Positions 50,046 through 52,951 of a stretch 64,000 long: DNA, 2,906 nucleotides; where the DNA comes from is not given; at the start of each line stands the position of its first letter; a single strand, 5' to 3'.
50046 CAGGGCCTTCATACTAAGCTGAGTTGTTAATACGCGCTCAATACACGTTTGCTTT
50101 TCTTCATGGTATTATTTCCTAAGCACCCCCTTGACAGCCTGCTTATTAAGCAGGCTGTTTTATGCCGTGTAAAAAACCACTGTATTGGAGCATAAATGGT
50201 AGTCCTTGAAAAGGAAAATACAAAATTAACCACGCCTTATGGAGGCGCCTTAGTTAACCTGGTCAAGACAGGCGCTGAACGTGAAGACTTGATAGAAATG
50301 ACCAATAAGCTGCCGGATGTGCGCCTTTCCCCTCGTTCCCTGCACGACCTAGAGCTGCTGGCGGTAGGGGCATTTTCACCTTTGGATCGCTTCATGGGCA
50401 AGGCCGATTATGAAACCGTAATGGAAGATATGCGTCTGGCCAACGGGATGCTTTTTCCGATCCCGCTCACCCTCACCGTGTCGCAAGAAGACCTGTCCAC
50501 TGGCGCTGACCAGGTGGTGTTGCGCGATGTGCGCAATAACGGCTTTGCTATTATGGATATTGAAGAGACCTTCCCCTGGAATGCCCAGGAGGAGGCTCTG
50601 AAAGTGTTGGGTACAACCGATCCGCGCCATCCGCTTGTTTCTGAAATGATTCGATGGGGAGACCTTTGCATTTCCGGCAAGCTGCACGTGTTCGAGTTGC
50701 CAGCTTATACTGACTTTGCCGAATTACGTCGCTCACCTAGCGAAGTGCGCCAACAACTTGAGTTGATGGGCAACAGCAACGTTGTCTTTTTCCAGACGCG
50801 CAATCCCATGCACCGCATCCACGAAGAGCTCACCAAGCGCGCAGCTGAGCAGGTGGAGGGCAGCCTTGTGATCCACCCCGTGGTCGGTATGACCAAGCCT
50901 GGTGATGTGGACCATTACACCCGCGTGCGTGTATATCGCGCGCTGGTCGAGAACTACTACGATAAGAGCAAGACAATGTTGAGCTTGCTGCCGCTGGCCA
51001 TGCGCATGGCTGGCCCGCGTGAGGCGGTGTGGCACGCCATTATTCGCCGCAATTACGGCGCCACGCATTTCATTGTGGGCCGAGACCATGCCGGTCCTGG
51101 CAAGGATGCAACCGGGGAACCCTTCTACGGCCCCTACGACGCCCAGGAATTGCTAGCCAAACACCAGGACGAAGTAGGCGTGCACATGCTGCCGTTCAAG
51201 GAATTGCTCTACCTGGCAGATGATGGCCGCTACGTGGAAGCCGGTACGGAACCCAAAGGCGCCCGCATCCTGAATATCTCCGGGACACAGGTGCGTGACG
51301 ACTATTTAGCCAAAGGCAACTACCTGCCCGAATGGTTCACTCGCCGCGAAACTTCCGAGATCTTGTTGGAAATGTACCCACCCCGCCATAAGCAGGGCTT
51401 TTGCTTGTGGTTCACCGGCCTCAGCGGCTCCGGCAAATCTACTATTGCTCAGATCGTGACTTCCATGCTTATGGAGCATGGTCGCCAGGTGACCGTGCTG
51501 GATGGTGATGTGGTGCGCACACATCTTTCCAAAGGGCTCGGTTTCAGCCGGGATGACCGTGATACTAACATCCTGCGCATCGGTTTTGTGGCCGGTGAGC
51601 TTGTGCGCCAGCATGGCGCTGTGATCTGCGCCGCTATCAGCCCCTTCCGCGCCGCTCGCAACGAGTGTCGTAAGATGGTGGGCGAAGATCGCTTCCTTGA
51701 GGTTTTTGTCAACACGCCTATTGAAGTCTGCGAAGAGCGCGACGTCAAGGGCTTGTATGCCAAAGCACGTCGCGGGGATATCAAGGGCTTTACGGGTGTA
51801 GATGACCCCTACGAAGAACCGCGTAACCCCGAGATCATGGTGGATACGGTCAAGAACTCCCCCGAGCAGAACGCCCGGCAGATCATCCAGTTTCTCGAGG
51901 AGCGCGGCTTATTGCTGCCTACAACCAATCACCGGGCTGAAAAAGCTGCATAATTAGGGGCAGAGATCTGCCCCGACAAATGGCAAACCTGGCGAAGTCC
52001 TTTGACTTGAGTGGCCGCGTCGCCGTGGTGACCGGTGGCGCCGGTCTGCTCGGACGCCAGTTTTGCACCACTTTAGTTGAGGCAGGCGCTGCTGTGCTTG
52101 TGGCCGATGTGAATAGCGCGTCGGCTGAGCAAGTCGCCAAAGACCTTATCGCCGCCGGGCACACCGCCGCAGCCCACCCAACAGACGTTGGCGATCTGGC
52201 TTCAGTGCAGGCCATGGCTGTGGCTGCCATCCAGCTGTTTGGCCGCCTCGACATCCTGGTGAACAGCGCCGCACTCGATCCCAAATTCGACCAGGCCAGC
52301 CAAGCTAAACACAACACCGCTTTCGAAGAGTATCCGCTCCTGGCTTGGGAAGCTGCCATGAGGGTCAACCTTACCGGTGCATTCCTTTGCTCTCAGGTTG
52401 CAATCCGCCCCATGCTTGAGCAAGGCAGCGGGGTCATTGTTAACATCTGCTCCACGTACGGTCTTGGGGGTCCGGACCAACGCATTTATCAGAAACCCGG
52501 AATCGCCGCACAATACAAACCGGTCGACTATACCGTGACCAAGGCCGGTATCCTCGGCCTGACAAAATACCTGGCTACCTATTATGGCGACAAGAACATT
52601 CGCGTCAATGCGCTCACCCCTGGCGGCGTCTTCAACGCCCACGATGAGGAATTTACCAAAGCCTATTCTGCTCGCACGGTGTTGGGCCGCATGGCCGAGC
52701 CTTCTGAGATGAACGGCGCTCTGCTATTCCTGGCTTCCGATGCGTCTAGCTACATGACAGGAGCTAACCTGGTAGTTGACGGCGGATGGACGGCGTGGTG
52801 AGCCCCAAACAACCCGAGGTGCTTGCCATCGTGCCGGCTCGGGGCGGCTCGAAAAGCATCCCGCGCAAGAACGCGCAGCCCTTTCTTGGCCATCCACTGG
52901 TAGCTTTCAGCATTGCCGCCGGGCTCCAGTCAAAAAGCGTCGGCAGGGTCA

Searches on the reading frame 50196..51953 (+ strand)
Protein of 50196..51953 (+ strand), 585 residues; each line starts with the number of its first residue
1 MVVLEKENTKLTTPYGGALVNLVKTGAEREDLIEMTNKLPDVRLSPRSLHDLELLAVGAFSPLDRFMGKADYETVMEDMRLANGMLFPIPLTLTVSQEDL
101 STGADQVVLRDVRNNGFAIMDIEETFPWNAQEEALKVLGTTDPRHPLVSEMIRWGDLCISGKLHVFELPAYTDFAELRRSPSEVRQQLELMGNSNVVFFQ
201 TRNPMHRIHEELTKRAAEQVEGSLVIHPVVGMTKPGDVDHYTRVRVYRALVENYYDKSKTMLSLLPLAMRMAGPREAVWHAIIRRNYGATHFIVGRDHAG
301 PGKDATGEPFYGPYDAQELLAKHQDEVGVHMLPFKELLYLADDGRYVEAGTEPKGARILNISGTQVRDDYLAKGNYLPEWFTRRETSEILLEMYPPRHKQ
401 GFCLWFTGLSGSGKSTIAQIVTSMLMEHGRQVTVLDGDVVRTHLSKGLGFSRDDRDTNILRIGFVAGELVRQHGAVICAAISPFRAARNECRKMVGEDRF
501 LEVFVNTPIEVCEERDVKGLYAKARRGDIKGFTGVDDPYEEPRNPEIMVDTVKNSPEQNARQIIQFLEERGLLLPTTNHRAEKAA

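Call 11: search_protein_families(library=pfam, proteins=[window:50196-51953:+])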
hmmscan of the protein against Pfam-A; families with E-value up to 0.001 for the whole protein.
window:50196-51953:+ (585 aa): 6 families
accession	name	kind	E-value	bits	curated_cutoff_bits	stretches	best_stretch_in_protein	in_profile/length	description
PF01747.23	ATP-sulfurylase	-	6.3e-81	271.3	24.3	1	176-392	2-211/212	ATP-sulfurylase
PF01583.26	APS_kinase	-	6.2e-65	218.3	21.1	1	400-550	1-152/152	Adenylylsulphate kinase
PF14306.12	PUA_2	-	6.4e-46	156.3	27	1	13-167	2-158/159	PUA-like domain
PF13671.12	AAA_33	-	9.6e-05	23.1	27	1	405-517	3-116/143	AAA domain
PF01656.29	CbiA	-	0.00038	20.8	25.4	1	410-472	8-68/125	CobQ/CobB/MinD/ParA nucleotide binding domain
PF03308.22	MeaB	-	0.0006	19.3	23.1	1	384-436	16-68/273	Methylmalonyl Co-A mutase-associated GTPase MeaB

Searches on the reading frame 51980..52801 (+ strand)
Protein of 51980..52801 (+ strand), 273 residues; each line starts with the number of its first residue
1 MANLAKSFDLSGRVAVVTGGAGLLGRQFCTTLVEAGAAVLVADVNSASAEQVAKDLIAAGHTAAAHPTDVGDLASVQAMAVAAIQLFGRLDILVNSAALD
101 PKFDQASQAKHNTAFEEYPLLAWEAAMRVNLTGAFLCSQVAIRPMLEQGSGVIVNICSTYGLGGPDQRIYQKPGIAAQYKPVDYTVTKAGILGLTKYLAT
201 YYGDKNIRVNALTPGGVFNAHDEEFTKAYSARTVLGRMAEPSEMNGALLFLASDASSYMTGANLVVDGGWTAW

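Call 11: search_protein_families(library=pfam, proteins=[window:51980-52801:+])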
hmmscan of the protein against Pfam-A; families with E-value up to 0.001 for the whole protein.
window:51980-52801:+ (273 aa): 4 families
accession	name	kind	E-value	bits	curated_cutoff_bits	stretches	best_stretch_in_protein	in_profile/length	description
PF13561.12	adh_short_C2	-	9.6e-48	163.3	27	1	24-271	8-236/236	Enoyl-(Acyl carrier protein) reductase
PF00106.31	adh_short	-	1.6e-40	139.1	26.6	1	13-223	1-188/195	short chain dehydrogenase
PF08659.16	KR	-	4.9e-07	30.3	22.6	1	16-98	4-90/180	KR domain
PF01370.27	Epimerase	-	0.00028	20.8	20.9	1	16-98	2-73/240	NAD dependent epimerase/dehydratase family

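Call 77: search_protein_families(library=ncbifam, proteins=[window:51980-52801:+], max_evalue=0.001)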
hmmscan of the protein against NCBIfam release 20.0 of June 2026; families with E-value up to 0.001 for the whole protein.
window:51980-52801:+ (273 aa): 210 families (the best 25 are shown)
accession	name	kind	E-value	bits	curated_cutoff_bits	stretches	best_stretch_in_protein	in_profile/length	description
NF006619.0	PRK09186.1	equivalog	6.8e-54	183.1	255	1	10-271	2-255/256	oxidoreductase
NF006070.0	PRK08213.1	subfamily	1.1e-53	182.4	279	1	3-272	3-258/259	gluconate 5-dehydrogenase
NF005853.0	PRK07774.1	equivalog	2.6e-53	181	303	1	8-271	2-247/250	SDR family oxidoreductase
NF005446.0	PRK07035.1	equivalog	1.4e-50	171.9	373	1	5-271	4-254/255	SDR family oxidoreductase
NF004791.0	PRK06138.1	equivalog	2.1e-50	171.4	312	1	9-273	2-252/252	SDR family oxidoreductase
NF005559.1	PRK07231.1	subfamily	2.5e-50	171.3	215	1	10-271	2-248/249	glucose 1-dehydrogenase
NF009466.0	PRK12826.1-2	subfamily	2.8e-48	164.6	222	1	13-270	4-244/248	3-oxoacyl-ACP reductase FabG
NF004198.0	PRK05653.1-3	equivalog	4.6e-48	163.8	296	1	10-270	5-246/248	3-oxoacyl-ACP reductase FabG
NF005309.0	PRK06841.1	subfamily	2.7e-46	158.2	286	1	4-271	7-253/255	GolD/DthD family dehydrogenase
NF004818.0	PRK06172.1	equivalog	8.6e-46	156.3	336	1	8-272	3-252/253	SDR family oxidoreductase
NF006132.0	PRK08277.1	subfamily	2.5e-45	155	281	1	4-273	2-277/280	D-mannonate oxidoreductase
NF004774.0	PRK06114.1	equivalog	3e-44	151.3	360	1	5-273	9-262/262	SDR family oxidoreductase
NF005681.0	PRK07478.1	subfamily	1.1e-43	149.5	267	1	9-270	3-249/254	SDR family oxidoreductase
NF005067.0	PRK06484.1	equivalog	1.4e-43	149.3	713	1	11-272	8-253/524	short chain dehydrogenase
NF052558.1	MBtsdlDhBudC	equivalog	3.1e-43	148.1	270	1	11-273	2-244/250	meso-2,3-butanediol dehydrogenase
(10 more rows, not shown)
